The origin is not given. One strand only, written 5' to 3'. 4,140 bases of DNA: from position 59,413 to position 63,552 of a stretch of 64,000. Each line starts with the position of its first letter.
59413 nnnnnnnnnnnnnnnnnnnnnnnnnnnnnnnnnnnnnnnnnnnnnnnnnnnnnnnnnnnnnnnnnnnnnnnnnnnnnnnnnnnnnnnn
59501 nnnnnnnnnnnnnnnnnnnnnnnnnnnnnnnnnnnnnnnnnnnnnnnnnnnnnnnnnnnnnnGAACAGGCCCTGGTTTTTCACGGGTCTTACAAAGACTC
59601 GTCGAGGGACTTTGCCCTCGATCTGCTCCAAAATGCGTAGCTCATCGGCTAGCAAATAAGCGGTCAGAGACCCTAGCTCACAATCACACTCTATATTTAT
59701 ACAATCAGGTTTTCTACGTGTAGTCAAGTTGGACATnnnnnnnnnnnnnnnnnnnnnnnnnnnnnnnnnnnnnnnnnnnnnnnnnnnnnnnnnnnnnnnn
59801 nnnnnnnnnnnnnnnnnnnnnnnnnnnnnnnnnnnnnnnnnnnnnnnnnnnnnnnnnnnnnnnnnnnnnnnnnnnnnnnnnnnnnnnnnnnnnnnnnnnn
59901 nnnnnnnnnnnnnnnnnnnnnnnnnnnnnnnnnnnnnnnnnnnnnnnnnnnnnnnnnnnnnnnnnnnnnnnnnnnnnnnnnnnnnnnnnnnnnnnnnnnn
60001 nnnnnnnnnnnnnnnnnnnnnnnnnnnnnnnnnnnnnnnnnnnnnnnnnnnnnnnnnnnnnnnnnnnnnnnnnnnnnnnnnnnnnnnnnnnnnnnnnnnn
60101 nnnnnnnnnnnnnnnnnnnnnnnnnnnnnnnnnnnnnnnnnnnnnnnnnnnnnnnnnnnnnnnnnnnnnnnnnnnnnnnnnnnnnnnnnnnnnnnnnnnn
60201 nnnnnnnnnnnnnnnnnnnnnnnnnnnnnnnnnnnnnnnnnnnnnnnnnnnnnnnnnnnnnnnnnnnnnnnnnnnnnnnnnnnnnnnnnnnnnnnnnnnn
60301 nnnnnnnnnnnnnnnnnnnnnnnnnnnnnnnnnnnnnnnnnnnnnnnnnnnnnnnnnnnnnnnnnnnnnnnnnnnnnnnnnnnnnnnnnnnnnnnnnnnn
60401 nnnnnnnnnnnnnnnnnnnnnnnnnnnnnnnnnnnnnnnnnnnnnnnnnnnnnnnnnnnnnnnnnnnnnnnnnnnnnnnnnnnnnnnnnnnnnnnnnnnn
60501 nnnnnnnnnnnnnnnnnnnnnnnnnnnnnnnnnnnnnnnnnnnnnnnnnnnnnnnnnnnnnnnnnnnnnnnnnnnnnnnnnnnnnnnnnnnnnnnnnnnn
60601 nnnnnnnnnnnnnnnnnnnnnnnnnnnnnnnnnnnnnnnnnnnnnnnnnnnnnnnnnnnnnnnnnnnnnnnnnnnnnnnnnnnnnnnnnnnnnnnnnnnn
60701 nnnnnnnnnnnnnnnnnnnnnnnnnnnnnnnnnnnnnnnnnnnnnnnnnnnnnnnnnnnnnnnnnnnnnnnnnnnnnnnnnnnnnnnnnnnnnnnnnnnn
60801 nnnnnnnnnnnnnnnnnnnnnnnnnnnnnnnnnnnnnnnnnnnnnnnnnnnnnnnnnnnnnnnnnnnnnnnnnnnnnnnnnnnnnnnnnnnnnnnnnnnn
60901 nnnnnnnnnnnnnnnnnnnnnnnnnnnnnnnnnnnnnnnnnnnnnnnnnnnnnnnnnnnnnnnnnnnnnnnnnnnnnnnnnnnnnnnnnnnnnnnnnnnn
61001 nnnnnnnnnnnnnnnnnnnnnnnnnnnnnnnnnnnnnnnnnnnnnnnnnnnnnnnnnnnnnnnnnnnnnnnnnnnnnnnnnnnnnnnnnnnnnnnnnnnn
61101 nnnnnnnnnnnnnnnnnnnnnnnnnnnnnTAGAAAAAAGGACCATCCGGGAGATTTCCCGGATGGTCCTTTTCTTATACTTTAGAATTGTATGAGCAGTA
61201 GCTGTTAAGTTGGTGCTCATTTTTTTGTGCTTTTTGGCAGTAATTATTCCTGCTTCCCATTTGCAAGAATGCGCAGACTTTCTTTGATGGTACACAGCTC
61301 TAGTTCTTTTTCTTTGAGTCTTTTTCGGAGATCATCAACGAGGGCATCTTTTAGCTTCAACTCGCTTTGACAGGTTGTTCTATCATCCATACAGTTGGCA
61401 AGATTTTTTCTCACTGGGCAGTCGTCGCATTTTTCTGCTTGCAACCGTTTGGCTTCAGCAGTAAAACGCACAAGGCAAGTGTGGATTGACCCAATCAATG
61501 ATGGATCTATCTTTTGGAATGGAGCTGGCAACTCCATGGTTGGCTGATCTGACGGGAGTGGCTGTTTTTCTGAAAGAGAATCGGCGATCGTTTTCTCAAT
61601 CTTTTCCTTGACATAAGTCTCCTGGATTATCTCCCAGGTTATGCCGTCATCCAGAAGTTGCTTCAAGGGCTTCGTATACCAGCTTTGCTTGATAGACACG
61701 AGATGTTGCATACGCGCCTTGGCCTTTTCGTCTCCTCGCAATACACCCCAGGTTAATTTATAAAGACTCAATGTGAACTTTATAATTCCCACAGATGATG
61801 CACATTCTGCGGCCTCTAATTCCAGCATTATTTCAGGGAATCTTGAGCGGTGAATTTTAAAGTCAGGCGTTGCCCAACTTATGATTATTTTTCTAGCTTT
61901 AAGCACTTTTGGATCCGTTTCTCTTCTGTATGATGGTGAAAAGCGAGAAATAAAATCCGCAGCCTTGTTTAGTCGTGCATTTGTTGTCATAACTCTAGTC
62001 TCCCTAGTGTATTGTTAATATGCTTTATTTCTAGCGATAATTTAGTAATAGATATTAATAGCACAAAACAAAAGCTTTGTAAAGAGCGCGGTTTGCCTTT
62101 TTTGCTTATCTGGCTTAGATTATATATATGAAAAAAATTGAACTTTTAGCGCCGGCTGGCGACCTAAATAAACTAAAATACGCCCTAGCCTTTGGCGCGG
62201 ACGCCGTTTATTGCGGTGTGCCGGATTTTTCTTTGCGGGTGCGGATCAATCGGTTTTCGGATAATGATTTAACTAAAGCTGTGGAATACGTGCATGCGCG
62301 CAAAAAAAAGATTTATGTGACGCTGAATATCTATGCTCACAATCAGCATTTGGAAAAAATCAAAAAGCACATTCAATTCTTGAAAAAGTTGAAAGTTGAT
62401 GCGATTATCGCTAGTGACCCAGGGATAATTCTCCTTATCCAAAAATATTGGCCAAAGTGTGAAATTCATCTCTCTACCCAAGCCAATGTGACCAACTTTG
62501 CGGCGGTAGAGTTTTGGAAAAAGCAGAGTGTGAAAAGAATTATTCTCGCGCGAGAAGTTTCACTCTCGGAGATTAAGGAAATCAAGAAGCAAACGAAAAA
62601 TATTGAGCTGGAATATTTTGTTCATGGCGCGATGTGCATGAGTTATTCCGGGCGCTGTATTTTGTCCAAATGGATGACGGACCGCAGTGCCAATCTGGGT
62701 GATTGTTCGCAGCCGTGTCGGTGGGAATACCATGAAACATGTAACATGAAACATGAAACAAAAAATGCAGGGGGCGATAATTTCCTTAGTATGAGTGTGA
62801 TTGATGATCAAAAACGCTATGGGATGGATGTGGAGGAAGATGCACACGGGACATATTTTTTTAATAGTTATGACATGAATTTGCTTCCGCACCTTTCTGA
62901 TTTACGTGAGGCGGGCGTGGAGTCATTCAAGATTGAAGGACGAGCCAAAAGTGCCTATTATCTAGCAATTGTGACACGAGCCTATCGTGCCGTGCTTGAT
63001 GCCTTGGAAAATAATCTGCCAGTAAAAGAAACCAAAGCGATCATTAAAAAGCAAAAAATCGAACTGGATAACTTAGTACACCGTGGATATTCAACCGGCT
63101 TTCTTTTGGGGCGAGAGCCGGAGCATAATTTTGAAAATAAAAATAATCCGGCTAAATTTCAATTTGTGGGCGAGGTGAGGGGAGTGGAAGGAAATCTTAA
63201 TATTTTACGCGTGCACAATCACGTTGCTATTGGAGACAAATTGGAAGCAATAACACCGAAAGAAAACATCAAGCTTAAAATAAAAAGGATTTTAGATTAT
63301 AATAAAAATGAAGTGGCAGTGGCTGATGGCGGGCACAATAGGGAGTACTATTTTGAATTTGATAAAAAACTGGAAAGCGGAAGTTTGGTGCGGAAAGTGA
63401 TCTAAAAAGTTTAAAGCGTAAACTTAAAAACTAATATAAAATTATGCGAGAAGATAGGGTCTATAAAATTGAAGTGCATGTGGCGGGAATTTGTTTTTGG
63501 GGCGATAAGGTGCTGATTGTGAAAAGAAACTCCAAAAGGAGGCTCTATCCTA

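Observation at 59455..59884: GC-rich, ORF-free ~400-bp segment downstream of tgt with several stable hairpins: candidate structured ncRNA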

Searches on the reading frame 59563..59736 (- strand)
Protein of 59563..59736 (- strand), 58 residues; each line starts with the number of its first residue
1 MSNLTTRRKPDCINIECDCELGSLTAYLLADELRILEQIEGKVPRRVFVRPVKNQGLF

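Call 12: search_protein_families(library=pfam, proteins=[window:59563-59736:-], max_evalue=0.01)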
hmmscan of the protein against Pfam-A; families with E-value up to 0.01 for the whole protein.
seq(58 aa): 0 families

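Call 21: find_homologous_proteins(query=window:59563-59736:-, max_evalue=1)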
Query seq(58 aa) (58 aa): 1 proteins with E <= 1 among 1 candidates.
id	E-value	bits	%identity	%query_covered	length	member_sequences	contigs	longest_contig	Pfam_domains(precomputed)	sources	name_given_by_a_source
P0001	2.5e-31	123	100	100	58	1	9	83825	-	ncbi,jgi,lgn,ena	jgi:hypothetical protein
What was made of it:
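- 59560..59736 (-): 58-aa ORF called as a gene in public annotations. Judged spurious. The only match among 5.8 billion proteins is itself (call 21).
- No homologue in 5.8 billion proteins (call 21).
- Tried and rejected: The 58-aa ORF matched only itself in 5.8 billion proteins (call 21).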

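Call 73: search_protein_representatives(protein=window:59563-59736:-)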
Query: 58 residues. Proteins with E-value up to 0.001 (for the whole library): 3; up to 1e-10: 1; up to 1e-30: 1. The best 3 are listed.
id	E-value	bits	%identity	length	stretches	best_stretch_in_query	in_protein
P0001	8.0e-32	122.7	100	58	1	1-58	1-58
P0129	1.0e-04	37.9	35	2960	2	10-53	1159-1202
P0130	4.6e-04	35.9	50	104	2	9-42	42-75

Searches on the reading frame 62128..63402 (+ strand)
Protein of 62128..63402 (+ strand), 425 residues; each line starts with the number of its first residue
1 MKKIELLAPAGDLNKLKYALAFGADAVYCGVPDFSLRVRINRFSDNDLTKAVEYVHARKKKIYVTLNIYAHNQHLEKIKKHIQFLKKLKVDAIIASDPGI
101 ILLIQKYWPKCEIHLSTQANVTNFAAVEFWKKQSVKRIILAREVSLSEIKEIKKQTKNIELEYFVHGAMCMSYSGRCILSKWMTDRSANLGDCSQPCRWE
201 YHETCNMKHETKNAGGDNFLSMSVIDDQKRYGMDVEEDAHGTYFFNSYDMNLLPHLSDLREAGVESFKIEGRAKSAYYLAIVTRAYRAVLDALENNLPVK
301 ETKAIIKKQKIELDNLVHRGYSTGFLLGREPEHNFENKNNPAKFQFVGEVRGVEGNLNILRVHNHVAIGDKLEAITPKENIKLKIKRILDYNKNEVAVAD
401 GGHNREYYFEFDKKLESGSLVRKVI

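Call 12: search_protein_families(library=pfam, proteins=[window:62128-63402:+], max_evalue=0.01)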
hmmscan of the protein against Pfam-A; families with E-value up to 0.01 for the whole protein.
window:62128-63402:+ (425 aa): 2 families
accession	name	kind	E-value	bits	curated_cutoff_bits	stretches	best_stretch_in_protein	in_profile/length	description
PF01136.24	Peptidase_U32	-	1.2e-87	293.5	22.4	1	75-330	1-231/233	Peptidase family U32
PF16325.11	Peptidase_U32_C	-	1.9e-12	47.6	28.2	1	344-422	3-83/83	Peptidase family U32 C-terminal domain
